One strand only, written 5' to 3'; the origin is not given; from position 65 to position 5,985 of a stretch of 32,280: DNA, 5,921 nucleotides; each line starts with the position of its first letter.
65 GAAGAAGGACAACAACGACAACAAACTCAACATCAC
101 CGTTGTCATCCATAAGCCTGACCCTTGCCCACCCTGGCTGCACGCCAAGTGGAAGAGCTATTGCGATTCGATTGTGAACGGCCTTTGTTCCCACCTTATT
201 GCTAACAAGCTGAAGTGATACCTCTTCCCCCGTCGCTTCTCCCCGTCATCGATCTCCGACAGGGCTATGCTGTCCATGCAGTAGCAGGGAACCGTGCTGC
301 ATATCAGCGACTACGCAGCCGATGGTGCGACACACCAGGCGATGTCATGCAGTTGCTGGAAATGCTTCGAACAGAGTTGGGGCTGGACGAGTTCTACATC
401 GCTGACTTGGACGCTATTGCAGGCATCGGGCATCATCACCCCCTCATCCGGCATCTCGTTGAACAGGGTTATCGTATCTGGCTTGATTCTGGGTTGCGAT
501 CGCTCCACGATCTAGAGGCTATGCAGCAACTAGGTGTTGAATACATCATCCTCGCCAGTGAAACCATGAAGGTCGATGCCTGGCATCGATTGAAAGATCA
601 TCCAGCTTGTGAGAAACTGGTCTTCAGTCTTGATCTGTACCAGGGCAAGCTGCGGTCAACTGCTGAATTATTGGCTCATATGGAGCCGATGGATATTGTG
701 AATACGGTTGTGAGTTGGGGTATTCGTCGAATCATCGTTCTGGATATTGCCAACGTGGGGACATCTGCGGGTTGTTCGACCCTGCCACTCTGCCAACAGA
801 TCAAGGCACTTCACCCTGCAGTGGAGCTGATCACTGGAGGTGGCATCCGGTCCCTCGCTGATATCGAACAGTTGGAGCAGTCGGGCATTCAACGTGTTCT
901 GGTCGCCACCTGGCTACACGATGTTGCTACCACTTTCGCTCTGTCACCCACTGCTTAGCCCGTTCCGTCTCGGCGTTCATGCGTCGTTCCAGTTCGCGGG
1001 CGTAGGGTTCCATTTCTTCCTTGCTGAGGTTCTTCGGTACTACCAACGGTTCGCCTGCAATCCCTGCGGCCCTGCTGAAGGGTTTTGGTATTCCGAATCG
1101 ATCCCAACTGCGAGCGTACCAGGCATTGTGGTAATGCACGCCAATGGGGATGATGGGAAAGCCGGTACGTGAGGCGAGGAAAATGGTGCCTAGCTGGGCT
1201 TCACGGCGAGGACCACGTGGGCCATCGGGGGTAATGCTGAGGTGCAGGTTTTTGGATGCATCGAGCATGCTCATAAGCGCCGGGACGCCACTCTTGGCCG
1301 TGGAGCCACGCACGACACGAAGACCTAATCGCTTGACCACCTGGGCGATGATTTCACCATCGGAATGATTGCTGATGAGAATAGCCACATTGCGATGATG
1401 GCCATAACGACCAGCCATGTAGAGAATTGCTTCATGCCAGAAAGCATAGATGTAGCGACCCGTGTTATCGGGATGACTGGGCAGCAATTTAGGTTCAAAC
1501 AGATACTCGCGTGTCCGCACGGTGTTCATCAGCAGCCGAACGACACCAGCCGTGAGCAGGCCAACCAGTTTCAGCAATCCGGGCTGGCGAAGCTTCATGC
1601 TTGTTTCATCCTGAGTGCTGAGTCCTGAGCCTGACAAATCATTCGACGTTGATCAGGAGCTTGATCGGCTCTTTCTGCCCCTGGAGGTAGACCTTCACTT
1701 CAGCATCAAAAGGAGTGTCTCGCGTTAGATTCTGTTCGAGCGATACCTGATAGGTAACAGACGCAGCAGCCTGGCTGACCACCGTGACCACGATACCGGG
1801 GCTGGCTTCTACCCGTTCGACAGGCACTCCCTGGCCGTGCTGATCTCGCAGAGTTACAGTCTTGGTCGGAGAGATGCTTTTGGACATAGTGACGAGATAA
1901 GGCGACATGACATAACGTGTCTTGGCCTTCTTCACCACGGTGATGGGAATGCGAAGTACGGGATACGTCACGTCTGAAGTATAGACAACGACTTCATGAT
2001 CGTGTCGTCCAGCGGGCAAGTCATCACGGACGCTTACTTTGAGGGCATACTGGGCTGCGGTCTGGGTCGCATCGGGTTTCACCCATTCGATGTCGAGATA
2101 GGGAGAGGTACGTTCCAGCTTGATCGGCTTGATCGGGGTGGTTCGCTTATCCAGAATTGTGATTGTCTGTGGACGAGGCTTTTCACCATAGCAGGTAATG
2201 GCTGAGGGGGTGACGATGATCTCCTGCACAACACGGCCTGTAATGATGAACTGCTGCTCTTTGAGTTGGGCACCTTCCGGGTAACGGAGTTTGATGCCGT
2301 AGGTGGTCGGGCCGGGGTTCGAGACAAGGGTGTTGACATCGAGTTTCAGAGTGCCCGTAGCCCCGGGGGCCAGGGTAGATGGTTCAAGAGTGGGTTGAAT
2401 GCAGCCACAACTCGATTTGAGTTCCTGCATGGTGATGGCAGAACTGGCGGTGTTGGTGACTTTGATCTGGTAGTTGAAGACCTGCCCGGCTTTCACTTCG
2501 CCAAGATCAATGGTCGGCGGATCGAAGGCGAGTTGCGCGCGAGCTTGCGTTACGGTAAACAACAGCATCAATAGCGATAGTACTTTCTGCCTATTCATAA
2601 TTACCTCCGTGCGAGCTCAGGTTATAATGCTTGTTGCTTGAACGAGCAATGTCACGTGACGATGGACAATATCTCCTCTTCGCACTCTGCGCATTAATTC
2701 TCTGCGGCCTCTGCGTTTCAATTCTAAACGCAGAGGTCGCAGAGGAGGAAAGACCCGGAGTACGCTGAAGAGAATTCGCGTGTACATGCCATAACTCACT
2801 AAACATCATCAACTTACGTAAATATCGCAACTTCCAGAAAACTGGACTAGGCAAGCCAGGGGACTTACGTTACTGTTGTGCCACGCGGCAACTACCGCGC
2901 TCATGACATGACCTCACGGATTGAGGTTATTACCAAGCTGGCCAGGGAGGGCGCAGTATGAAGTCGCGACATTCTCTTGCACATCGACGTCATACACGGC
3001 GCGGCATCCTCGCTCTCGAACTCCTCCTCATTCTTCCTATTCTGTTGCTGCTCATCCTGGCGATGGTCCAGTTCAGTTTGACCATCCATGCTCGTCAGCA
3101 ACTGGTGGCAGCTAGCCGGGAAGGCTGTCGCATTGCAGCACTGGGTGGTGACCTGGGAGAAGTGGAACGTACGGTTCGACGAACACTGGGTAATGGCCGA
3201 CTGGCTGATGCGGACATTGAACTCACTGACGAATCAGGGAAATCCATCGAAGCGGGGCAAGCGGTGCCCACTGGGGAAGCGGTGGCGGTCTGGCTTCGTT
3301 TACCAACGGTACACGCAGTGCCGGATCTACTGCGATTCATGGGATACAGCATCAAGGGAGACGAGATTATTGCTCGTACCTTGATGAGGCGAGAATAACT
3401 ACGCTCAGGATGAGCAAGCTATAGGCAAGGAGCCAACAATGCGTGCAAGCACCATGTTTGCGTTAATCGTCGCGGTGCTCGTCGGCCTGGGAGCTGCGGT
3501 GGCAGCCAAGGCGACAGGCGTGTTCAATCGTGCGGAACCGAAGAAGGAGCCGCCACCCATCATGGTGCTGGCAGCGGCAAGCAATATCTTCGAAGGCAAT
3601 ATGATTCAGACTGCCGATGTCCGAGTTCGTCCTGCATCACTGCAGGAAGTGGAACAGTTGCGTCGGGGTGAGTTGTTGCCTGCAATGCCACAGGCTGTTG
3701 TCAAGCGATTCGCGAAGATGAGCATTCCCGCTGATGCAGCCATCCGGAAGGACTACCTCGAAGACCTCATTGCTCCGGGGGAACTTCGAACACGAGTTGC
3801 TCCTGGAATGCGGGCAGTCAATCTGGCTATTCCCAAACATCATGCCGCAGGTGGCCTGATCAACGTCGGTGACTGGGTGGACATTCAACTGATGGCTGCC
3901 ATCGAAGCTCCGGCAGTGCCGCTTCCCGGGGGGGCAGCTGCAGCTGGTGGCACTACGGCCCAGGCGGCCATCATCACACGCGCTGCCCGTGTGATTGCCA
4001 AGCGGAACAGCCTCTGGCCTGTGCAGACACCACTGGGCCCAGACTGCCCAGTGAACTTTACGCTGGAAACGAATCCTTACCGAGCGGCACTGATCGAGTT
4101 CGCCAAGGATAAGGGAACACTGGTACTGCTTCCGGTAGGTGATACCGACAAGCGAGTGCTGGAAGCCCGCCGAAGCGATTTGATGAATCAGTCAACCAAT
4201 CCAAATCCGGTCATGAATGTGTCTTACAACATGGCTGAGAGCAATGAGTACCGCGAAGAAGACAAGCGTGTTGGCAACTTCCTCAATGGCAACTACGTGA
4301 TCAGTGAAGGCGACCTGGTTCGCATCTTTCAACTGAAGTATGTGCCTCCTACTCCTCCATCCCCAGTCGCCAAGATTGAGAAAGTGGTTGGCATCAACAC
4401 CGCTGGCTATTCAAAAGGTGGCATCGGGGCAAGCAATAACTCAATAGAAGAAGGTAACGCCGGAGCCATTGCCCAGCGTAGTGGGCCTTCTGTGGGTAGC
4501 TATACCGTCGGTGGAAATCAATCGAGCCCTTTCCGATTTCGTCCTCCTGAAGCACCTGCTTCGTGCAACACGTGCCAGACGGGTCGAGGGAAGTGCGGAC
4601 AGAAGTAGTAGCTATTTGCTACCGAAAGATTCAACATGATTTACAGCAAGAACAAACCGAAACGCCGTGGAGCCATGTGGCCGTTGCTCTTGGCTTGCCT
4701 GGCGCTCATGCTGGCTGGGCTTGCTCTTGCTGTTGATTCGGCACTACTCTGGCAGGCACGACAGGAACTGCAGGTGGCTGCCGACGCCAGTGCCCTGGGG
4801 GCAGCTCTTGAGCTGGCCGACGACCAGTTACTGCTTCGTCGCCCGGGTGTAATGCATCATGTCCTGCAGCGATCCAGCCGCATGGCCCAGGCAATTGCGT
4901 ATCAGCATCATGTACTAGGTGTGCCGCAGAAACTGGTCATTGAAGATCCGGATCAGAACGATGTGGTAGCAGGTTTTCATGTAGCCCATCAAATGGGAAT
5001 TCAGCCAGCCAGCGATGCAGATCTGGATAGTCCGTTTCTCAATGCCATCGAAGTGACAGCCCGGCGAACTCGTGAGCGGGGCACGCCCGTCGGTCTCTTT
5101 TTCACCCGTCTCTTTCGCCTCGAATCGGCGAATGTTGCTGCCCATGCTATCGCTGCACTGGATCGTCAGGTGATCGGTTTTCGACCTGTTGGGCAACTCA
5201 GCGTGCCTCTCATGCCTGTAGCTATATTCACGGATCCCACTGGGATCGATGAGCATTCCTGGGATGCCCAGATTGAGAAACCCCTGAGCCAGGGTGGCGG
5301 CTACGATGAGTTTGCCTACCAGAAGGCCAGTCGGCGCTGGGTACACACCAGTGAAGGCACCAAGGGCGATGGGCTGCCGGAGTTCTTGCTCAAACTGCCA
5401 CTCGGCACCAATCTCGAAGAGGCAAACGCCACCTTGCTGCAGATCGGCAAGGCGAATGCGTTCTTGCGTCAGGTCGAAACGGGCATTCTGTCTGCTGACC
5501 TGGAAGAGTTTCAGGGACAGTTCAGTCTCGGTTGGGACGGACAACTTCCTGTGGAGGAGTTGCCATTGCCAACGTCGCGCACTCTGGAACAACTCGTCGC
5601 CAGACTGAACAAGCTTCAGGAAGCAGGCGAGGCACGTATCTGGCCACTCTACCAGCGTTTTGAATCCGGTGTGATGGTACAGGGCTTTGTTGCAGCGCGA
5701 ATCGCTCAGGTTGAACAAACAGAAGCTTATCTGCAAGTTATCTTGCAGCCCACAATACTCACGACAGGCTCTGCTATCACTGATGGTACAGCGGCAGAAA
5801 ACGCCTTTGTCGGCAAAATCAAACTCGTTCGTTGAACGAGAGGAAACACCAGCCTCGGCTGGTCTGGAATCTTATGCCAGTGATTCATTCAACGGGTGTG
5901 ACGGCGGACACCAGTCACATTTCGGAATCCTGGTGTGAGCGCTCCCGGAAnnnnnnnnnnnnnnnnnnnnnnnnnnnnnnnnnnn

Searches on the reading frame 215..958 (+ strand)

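Call 10: search_protein_families(library=pfam, proteins=[window:215-958:+], max_evalue=0.001)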
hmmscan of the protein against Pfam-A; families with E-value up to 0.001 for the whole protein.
window:215-958:+ (247 aa): 1 family
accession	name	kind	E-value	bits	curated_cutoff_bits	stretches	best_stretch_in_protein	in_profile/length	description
PF00977.27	His_biosynth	-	8.9e-30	104.3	23.6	1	8-236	2-224/228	Histidine biosynthesis protein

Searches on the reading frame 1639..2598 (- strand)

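Call 10: search_protein_families(library=pfam, proteins=[window:1639-2598:-], max_evalue=0.001)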
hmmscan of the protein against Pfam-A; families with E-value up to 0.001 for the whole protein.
window:1639-2598:- (319 aa): 2 families
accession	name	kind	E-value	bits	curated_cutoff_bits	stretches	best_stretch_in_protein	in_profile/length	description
PF07610.17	DUF1573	-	3.9e-15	56.1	26.1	1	24-91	2-69/98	Protein of unknown function (DUF1573)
PF22544.2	HYDIN_VesB_CFA65-like_Ig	-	7.5e-09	36.2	25.5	1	21-92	1-74/100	HYDIN/CFA65/VesB-like, Ig-like domain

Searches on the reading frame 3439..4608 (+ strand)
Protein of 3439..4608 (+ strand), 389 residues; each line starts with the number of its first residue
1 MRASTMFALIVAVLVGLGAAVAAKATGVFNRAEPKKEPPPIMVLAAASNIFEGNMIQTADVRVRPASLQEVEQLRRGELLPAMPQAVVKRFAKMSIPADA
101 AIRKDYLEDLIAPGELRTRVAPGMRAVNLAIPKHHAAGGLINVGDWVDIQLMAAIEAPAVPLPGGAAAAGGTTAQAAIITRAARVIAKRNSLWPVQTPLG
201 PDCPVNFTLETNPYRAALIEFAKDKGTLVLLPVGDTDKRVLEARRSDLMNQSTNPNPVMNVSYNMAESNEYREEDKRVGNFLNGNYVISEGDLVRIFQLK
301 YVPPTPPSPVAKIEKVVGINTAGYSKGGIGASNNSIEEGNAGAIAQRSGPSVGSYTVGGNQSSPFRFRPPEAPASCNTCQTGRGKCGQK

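Call 10: search_protein_families(library=pfam, proteins=[window:3439-4608:+], max_evalue=0.001)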
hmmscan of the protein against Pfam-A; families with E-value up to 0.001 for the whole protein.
window:3439-4608:+ (389 aa): 1 family
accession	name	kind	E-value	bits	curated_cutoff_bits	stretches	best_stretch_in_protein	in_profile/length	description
PF16976.10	RcpC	-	7.4e-10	39.2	28.8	1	115-230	2-111/114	Flp pilus assembly protein RcpC/CpaB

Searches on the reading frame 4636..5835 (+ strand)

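Call 10: search_protein_families(library=pfam, proteins=[window:4636-5835:+], max_evalue=0.001)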
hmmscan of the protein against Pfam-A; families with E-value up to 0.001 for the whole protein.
window:4636-5835:+ (399 aa): 2 families
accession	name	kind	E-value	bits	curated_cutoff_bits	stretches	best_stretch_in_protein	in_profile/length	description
PF13400.11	Tad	-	2.9e-05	24.8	22.3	1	16-57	5-45/47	Putative Flp pilus-assembly TadE/G-like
PF09977.15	Tad_C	-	3.1e-05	25.3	22.1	1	129-173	59-93/93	Putative Tad-like Flp pilus-assembly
